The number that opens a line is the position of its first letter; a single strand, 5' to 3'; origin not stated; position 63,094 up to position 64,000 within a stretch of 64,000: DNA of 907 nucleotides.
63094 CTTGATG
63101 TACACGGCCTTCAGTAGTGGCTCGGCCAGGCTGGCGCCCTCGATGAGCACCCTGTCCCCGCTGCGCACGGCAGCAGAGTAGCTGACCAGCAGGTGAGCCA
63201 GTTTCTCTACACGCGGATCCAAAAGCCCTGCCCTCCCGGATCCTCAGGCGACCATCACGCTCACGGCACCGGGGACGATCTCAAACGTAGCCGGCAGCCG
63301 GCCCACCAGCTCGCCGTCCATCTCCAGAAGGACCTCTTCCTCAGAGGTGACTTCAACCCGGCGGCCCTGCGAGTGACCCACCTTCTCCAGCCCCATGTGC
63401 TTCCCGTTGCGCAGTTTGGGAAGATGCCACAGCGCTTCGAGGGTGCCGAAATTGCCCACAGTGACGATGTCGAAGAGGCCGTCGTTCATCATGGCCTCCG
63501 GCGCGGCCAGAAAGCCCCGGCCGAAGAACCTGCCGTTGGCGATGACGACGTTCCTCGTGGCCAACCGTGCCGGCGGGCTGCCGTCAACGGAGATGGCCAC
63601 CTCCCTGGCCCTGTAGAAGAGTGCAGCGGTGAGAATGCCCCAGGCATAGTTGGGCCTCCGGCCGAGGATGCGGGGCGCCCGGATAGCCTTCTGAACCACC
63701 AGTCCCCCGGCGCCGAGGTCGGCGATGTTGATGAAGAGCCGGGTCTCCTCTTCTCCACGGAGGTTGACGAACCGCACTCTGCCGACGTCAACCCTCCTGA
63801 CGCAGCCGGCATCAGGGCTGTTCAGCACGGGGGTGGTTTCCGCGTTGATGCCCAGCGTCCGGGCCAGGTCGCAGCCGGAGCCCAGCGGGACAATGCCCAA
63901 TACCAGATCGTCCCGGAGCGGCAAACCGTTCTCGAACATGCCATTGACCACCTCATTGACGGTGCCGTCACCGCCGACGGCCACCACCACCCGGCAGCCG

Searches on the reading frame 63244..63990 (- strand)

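Call 5: search_protein_families(library=pfam, proteins=[window:63244-63990:-], max_evalue=0.01)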
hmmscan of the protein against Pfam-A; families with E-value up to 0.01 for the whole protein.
window:63244-63990:- (248 aa): 2 families
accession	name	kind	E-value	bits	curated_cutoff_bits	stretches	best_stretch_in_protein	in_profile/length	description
PF19279.4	YegS_C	-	5.5e-32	111.1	27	1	99-246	11-157/158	YegS C-terminal NAD kinase beta sandwich-like domain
PF00781.29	DAGK_cat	-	9.2e-16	58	23.6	1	2-72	59-125/125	Diacylglycerol kinase catalytic domain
